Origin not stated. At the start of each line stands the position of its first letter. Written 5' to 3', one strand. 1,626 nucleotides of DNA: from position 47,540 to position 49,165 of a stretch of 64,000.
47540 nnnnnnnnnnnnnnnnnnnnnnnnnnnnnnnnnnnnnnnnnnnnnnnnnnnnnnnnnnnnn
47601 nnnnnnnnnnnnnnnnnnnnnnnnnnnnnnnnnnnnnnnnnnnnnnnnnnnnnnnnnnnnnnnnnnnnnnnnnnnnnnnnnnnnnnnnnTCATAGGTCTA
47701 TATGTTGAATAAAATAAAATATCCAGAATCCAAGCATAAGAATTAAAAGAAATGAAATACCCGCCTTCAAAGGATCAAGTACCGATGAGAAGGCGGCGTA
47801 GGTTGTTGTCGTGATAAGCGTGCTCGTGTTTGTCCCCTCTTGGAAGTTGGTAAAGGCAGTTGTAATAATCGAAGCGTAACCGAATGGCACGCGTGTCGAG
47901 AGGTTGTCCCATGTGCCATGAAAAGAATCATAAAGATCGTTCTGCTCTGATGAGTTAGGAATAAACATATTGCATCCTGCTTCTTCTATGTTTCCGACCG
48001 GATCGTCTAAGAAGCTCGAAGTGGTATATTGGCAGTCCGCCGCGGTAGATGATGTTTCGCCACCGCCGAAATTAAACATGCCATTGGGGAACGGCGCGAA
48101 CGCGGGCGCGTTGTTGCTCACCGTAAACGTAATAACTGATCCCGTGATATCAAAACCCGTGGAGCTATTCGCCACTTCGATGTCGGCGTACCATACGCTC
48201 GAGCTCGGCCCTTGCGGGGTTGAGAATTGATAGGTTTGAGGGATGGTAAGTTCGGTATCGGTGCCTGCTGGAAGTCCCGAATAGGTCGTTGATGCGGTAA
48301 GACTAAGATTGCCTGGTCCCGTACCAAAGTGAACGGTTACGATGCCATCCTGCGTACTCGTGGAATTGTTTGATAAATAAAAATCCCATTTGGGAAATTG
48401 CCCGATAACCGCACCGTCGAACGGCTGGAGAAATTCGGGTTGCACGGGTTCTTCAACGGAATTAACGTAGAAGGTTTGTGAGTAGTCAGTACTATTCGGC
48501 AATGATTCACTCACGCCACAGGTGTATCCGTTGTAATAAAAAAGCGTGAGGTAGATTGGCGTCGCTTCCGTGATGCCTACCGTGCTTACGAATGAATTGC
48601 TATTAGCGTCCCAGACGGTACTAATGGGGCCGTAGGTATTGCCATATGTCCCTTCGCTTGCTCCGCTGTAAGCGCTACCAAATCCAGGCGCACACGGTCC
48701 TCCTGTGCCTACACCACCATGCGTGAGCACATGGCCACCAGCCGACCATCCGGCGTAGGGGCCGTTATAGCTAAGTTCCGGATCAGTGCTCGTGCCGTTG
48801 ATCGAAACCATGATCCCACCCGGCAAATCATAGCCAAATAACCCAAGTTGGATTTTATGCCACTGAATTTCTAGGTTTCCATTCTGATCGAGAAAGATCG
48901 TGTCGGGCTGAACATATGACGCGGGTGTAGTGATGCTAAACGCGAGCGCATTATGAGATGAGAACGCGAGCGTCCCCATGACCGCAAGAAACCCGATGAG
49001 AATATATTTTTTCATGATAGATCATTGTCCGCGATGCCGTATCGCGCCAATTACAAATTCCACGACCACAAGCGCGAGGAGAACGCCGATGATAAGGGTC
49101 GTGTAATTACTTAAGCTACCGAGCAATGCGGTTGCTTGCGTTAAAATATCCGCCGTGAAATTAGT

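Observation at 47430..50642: Filamentous-phage-like structural array of tiny hydrophobic ORFs, coat-like proteins and anchor-sharing secreted proteins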

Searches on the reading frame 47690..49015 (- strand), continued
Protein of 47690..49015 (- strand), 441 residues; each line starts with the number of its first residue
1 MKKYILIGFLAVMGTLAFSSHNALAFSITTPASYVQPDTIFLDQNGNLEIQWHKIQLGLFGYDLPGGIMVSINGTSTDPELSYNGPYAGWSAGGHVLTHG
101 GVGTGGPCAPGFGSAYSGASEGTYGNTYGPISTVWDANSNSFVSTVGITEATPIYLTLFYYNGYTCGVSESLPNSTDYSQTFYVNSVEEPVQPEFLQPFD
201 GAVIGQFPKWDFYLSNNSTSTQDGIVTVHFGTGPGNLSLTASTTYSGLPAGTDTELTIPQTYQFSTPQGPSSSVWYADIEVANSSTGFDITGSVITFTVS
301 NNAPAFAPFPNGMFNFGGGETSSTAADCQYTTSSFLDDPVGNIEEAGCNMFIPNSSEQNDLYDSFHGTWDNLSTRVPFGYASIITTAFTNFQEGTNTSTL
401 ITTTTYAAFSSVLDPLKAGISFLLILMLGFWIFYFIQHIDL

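Call 110: list_cluster_members(proteins=[P0089, P0104, P0111, P0112, P0122, P0133, P0080, P0085, P0086, P0174])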
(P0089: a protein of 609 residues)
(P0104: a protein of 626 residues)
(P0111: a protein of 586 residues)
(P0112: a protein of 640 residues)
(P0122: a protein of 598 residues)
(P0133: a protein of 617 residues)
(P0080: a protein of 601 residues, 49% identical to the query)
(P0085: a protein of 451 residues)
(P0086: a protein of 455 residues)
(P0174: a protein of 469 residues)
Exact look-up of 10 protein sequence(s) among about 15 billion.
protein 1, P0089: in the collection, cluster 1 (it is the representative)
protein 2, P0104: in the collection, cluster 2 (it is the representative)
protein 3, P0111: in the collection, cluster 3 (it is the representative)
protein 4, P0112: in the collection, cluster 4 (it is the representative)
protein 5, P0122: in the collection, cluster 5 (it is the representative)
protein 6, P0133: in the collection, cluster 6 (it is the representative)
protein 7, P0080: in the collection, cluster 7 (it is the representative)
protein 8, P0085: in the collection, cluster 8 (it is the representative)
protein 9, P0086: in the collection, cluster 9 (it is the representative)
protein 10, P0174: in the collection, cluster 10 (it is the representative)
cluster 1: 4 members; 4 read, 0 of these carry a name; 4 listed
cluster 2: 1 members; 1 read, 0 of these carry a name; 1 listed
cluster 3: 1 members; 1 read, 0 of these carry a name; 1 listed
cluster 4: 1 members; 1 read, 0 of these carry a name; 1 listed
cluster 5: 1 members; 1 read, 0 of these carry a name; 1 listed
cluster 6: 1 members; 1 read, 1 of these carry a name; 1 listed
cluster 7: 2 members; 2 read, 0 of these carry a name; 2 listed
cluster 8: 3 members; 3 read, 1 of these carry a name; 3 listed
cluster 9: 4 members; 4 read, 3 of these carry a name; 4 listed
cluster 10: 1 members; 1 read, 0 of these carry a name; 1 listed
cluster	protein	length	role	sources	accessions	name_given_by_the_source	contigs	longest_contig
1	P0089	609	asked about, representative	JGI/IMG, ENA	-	-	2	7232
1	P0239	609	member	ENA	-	-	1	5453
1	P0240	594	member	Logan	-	-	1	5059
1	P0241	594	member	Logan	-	-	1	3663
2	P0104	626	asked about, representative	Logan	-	-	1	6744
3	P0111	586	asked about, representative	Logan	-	-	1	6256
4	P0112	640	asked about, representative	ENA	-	-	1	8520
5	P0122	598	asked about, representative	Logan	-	-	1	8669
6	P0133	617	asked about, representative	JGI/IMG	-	hypothetical protein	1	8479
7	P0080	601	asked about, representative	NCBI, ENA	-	-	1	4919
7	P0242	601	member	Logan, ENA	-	-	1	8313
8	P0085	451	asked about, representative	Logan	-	-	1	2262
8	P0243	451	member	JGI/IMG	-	hypothetical protein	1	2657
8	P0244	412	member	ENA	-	-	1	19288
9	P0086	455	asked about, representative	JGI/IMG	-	hypothetical protein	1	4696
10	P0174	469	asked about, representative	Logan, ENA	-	-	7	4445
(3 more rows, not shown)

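Call 111: find_encoding_contigs(protein=P0122, flank=10000, max_places=1)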
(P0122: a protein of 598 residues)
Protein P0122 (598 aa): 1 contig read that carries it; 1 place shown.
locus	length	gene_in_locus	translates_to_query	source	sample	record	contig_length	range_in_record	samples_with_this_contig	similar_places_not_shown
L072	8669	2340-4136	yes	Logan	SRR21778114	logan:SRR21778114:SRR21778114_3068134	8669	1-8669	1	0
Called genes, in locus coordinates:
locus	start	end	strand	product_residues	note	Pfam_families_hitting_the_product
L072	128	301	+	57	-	-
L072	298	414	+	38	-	-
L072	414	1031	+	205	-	-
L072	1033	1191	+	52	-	-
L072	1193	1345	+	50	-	-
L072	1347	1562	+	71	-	-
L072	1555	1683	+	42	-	-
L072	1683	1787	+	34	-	-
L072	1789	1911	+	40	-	-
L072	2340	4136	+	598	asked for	-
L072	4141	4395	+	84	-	-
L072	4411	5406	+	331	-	-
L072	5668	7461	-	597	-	PF03175:DNA_pol_B_2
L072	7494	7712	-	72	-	-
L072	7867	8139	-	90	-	-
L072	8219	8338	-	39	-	-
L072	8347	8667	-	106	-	?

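Call 112: find_encoding_contigs(protein=P0112, flank=10000, max_places=1)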
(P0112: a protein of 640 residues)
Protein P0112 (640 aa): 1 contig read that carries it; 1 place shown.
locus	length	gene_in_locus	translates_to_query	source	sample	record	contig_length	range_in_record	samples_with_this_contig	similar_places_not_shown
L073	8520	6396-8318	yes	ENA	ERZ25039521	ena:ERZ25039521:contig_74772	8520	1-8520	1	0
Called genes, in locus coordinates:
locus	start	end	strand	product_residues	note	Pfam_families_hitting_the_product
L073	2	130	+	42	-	?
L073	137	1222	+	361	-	-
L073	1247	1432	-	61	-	-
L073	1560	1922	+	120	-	-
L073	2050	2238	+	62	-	-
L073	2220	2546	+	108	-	-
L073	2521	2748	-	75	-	-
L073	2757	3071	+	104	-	-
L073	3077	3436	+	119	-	-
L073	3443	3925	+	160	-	-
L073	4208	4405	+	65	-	-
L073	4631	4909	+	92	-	-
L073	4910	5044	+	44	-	-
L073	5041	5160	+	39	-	-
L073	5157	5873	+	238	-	-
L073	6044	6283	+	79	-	-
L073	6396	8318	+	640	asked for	-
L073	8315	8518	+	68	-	?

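Call 113: find_encoding_contigs(protein=P0133, flank=10000, max_places=1)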
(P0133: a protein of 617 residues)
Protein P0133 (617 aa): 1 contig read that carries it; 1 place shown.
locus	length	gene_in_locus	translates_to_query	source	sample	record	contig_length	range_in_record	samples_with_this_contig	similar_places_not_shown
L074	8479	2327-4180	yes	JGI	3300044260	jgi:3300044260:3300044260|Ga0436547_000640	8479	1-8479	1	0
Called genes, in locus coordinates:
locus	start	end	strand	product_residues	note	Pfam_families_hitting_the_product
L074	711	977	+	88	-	-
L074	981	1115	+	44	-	-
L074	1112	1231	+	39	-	-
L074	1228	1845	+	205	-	-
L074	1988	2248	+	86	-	-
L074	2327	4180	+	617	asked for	-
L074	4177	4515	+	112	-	-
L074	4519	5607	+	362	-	-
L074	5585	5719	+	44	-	-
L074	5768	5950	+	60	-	-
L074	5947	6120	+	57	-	-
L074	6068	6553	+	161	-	-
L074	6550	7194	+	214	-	PF00145:DNA_methylase (weak)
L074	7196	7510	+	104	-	-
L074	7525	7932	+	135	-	-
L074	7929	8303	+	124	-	-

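Call 116: search_solved_structures(query=A8, max_evalue=10, show_alignments=2)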
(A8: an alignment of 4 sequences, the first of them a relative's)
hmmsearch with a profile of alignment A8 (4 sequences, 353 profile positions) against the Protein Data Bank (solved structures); distinct sequences matched with E-value up to 10: 0.

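Call 117: search_protein_families(library=pfam, alignment_id=A8, max_evalue=1)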
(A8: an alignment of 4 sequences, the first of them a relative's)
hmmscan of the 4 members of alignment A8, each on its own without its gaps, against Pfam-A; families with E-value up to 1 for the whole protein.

A. member 1, L074:4519-5607:+ (362 aa): 1 family
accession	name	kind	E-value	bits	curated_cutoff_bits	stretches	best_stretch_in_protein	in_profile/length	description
PF05707.18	Zot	-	0.0029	17.5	20.3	1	170-240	72-147/197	Zonular occludens toxin (Zot)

B. families by the number of members that match (of 4 scanned): 4 families
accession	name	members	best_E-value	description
PF05707.18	Zot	2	0.0029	Zonular occludens toxin (Zot)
PF06705.16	SF-assemblin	1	0.085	SF-assemblin/beta giardin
PF22721.1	TBP-TOTE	1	0.088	TATA-binding-like protein domain of the TOTE conflict systems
PF16484.10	CPT_N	1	0.17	Carnitine O-palmitoyltransferase N-terminus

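Call 119: search_protein_families(library=pfam, max_evalue=0.05, proteins=[L074:6068-6553:+, L074:6550-7194:+, L074:7196-7510:+, L074:7525-7932:+, L074:7929-8303:+, L073:1560-1922:+, L073:2220-2546:+, L073:2757-3071:+, L073:3077-3436:+, L073:3443-3925:+])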
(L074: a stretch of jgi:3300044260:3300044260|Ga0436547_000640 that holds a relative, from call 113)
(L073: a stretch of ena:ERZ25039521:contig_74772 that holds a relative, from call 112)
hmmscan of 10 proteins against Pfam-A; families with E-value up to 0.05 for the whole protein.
L074:6068-6553:+ (161 aa): 0 families

L074:6550-7194:+ (214 aa): 1 family
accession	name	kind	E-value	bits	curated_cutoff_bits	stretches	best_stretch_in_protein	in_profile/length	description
PF00145.23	DNA_methylase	-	1.1e-06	28.8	22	1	1-77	1-78/324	C-5 cytosine-specific DNA methylase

L074:7196-7510:+ (104 aa): 0 families

L074:7525-7932:+ (135 aa): 0 families

L074:7929-8303:+ (124 aa): 0 families

L073:1560-1922:+ (120 aa): 2 families
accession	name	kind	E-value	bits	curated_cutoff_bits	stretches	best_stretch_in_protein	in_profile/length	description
PF10235.14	Cript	-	0.039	15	25.5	0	20-58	45-84/90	Microtubule-associated protein CRIPT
PF06689.19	zf-C4_ClpX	-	0.042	14.2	27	0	22-52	2-31/39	ClpX C4-type zinc finger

L073:2220-2546:+ (108 aa): 0 families

L073:2757-3071:+ (104 aa): 0 families

L073:3077-3436:+ (119 aa): 0 families

L073:3443-3925:+ (160 aa): 0 families

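Call 125: search_protein_families(library=pfam, max_evalue=0.01, proteins=[L072:5668-7461:-, L072:414-1031:+, L072:4141-4395:+, L072:7494-7712:-, L072:7867-8139:-, L072:8347-8667:-, L072:2340-4136:+])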
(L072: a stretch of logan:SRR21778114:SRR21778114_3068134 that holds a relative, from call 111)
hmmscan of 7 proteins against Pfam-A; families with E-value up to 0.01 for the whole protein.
L072:5668-7461:- (597 aa): 1 family
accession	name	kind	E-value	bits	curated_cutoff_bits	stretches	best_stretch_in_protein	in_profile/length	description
PF03175.18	DNA_pol_B_2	-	4e-37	128.6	25.8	1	159-405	133-400/468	DNA polymerase type B, organellar and viral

L072:414-1031:+ (205 aa): 0 families

L072:4141-4395:+ (84 aa): 0 families

L072:7494-7712:- (72 aa): 0 families

L072:7867-8139:- (90 aa): 0 families

L072:8347-8667:- (106 aa): 0 families

L072:2340-4136:+ (598 aa): 0 families

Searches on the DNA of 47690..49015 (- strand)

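Call 73: search_rna_families(sources=[L013, L032, L045, L049, L051, L052, L054, L057, L061, L064, L066], threshold=evalue, max_evalue=0.1, show_alignments=2)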
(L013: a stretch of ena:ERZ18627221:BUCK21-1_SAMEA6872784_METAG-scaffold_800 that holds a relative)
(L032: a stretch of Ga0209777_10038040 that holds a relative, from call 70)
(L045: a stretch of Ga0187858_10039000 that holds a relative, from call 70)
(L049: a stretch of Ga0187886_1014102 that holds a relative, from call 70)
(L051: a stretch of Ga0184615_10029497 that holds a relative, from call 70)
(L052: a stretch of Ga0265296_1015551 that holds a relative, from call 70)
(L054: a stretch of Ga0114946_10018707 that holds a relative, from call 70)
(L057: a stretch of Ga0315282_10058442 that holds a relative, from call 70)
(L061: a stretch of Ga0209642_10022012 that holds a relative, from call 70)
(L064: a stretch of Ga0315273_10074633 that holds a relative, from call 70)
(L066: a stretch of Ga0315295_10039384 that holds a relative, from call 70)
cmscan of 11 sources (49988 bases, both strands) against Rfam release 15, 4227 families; matches with E-value up to 0.1: 2.
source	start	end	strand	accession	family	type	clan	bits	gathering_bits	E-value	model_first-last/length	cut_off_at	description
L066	3217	3323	+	RF04111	MIR6274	Gene; miRNA;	-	31.2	80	0.028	1-107/107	no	MIR6274 microRNA precursor family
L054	1848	1946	-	RF00711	mir-449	Gene; miRNA;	CL00087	31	60.4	0.0045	1-86/86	no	mir-449 microRNA precursor family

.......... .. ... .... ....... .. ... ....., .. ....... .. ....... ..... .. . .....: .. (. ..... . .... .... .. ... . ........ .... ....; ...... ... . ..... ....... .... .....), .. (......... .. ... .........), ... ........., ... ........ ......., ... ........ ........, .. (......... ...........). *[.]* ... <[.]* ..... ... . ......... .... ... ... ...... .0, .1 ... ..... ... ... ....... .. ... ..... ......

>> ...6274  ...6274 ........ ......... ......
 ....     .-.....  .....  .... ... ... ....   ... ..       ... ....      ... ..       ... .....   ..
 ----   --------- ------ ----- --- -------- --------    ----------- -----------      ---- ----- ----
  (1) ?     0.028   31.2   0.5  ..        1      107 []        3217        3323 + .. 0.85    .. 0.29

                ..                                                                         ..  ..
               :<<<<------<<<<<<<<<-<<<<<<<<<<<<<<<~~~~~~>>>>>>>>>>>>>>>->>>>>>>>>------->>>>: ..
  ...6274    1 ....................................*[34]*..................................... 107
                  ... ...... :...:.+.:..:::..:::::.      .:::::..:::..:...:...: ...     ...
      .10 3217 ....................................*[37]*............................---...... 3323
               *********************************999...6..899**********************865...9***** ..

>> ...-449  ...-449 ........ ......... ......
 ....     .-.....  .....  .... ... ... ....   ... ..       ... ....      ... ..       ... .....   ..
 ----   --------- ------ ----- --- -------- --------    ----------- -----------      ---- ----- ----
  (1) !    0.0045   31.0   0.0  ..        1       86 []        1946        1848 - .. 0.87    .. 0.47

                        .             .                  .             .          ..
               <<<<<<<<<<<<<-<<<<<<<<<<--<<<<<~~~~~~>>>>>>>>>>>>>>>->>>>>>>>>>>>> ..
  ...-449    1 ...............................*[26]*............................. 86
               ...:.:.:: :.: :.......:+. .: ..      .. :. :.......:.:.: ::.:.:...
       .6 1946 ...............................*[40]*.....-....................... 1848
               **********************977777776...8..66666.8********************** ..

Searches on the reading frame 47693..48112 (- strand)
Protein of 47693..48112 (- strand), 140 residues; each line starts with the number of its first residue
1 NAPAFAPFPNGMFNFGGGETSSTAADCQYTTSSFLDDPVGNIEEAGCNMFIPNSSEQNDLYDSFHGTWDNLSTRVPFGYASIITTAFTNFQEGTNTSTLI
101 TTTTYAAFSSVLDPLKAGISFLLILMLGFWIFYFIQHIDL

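Call 69: find_related_loci(query=A6, collection=viral_contigs, flank=10000)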
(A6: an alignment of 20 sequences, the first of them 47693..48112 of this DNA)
Query A6 (140 aa) in viral_contigs; peptide patterns used: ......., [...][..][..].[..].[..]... (x = any residue, [..] = any of these).
62 stretches matched a pattern, but none encodes a relative of the query by tblastn (E <= 1e-3).

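Call 70: find_related_loci(query=A6, collection=metagenome_contigs, flank=10000)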
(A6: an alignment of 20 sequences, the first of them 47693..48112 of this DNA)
Query A6 (140 aa) in metagenome_contigs; peptide patterns used: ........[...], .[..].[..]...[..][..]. (x = any residue, [..] = any of these).
194 stretches matched a pattern; 53 encode a relative of the query (tblastn E <= 1e-3); 53 distinct loci.
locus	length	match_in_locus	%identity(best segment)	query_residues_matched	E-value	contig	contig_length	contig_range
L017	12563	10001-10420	100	1-140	1e-92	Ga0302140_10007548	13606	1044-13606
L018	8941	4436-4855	100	1-140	1e-92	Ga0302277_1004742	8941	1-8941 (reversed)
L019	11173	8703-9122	99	1-140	8e-92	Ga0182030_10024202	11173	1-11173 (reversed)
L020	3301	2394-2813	81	1-140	4e-77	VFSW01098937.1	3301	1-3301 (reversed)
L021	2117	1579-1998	81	1-140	4e-79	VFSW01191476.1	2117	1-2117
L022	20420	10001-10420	81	1-140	4e-76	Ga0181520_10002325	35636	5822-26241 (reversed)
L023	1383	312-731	80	1-140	3e-80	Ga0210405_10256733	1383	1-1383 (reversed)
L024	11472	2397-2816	79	1-140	1e-74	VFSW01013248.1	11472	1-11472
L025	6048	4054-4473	76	1-140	9e-66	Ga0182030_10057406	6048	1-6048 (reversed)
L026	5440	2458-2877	76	1-140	4e-65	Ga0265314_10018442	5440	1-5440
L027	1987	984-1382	56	15-140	8e-46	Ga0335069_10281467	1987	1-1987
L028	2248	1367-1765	58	16-140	1e-38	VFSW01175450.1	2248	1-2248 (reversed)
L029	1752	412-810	59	16-140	4e-35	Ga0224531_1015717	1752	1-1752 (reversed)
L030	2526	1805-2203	59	16-140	1e-34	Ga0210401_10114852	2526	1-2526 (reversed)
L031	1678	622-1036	82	1-140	7e-56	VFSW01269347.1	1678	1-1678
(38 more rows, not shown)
